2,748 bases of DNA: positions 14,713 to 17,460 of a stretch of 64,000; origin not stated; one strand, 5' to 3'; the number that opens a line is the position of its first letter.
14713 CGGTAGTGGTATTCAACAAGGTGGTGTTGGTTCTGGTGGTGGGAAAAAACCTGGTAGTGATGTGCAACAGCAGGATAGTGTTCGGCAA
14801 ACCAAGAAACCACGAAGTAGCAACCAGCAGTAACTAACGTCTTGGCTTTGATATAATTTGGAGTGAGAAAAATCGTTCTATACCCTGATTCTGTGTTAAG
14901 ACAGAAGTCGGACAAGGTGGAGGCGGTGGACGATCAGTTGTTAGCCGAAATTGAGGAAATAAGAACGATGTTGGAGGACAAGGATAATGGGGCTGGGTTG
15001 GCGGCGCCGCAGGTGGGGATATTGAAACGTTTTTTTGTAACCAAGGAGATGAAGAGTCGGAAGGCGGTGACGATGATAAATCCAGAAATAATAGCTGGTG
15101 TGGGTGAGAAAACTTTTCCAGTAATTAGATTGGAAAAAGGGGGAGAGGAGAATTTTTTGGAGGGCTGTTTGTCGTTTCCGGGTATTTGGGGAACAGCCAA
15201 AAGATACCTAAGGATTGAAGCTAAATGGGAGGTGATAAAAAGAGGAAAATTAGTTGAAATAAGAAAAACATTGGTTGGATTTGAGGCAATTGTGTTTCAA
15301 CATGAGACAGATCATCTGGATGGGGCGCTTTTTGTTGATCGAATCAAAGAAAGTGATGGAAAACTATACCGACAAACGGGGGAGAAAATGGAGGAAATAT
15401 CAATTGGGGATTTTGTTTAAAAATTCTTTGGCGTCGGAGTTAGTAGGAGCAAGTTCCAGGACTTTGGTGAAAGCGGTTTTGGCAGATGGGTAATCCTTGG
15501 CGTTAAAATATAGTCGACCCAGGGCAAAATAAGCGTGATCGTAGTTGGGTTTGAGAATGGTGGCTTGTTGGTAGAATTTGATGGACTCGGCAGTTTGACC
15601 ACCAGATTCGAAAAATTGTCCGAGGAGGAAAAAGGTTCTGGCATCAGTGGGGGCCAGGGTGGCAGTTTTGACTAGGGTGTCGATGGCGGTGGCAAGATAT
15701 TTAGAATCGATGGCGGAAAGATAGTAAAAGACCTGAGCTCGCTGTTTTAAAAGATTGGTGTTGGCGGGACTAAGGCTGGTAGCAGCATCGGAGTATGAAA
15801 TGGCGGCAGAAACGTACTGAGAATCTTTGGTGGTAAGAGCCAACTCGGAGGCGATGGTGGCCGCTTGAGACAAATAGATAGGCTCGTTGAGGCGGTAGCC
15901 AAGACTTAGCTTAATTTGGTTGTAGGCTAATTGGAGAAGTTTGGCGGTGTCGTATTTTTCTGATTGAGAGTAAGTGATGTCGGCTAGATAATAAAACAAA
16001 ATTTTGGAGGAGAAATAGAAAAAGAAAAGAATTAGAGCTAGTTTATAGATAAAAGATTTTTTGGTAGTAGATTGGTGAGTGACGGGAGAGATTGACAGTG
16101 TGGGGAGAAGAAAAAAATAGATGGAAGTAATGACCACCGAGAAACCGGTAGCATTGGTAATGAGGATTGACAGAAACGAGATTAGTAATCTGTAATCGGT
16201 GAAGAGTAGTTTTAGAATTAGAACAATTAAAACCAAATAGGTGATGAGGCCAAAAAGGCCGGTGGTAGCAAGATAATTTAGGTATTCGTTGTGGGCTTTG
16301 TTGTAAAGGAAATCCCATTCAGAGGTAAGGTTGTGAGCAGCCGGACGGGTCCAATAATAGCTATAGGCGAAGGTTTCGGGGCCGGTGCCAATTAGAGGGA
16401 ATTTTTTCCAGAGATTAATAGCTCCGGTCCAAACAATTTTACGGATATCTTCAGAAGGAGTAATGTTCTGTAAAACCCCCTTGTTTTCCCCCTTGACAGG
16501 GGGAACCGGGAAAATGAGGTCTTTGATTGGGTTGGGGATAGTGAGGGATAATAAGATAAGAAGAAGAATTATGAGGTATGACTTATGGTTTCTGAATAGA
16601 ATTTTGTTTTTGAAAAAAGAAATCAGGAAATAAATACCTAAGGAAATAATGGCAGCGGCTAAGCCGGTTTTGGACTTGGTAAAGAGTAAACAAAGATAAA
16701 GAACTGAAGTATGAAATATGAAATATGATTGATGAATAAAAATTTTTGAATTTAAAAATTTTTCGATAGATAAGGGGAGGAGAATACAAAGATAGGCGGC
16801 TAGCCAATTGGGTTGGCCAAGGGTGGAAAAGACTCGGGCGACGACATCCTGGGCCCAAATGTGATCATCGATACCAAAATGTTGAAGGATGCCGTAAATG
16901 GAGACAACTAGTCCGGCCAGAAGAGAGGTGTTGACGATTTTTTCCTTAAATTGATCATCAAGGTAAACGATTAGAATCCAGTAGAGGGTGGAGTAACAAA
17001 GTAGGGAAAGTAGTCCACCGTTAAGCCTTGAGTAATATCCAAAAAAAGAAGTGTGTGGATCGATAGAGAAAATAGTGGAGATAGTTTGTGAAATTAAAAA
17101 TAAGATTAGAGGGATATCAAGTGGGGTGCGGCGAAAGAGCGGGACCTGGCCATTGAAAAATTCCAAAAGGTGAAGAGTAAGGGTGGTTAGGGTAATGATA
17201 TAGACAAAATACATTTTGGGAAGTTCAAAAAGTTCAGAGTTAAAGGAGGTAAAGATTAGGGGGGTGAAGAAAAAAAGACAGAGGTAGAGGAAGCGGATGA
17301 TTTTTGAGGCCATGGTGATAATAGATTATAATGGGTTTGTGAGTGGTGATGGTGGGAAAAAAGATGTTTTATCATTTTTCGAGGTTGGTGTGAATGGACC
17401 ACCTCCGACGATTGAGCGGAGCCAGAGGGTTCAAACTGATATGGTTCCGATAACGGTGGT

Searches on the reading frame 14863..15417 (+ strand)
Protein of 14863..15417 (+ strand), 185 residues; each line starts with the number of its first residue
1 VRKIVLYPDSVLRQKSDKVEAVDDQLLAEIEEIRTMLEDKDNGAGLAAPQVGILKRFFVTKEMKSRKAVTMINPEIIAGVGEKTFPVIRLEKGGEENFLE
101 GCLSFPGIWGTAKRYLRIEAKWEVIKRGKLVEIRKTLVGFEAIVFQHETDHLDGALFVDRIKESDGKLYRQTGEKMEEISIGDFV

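Call 56: search_protein_families(library=pfam, proteins=[window:14863-15417:+], max_evalue=0.01)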
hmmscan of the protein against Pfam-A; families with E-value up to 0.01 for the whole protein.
window:14863-15417:+ (185 aa): 1 family
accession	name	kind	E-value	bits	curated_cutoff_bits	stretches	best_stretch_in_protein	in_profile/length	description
PF01327.26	Pep_deformylase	-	5.2e-38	130.5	22.8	1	1-164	1-153/156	Polypeptide deformylase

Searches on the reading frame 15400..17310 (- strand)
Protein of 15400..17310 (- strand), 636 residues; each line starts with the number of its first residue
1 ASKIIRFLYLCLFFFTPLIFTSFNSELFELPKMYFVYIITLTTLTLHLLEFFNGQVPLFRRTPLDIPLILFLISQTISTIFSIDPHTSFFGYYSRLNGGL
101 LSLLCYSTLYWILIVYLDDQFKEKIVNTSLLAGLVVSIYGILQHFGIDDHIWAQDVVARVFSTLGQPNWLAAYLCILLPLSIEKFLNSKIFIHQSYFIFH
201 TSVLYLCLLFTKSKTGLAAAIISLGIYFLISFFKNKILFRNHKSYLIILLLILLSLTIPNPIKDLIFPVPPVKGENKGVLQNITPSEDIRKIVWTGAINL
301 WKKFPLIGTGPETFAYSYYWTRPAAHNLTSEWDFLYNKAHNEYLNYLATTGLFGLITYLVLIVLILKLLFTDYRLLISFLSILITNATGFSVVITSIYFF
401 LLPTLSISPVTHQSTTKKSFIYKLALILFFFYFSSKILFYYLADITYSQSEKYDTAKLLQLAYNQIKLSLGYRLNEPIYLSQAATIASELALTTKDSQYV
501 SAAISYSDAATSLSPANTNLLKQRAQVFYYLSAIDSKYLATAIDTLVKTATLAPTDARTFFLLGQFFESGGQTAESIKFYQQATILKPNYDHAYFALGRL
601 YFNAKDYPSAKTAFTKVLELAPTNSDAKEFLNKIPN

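Call 56: search_protein_families(library=pfam, proteins=[window:15400-17310:-], max_evalue=0.01)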
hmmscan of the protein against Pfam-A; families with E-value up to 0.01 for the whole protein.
window:15400-17310:- (636 aa): 15 families
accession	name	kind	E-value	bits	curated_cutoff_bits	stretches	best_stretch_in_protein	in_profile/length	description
PF04932.20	Wzy_C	-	3.5e-17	63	31.7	1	204-359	6-149/149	O-Antigen ligase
PF07719.23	TPR_2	-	2.1e-11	43.5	27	1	593-624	3-34/34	Tetratricopeptide repeat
PF13181.12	TPR_8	-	4e-11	42.6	25.7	1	592-624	2-34/34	Tetratricopeptide repeat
PF00515.34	TPR_1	-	4.9e-10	39.2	27.8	1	593-624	3-34/34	Tetratricopeptide repeat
PF13431.12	TPR_17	-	2.4e-08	34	24.4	0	579-611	1-33/34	Tetratricopeptide repeat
PF14559.12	TPR_19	-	1.1e-06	29.3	25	1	571-634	5-68/68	Tetratricopeptide repeat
PF13414.12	TPR_11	-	1.4e-06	28.3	26.8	1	569-603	6-40/42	TPR repeat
PF13174.12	TPR_6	-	1.8e-06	28.7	26.3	1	593-623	2-32/33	Tetratricopeptide repeat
PF13428.12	TPR_14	-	1.8e-05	25.4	23.5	0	592-631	2-41/44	Tetratricopeptide repeat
PF23914.1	TPR_CcmH_CycH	-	1.8e-05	25.1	42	0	590-628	49-87/158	Cytochrome c-type biogenesis protein H TPR domain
PF13424.12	TPR_12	-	2.9e-05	24.6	30.1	1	562-621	8-75/77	Tetratricopeptide repeat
PF13432.12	TPR_16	-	0.0001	23.1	32.7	0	592-624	32-64/65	Tetratricopeptide repeat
PF13176.12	TPR_7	-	0.0026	18.2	27.9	0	560-584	2-28/36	Tetratricopeptide repeat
PF02259.29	FAT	-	0.0068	16.1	24.2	1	458-608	163-300/343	FAT domain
PF13371.12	TPR_9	-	0.0091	16.4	35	0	578-628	16-66/73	Tetratricopeptide repeat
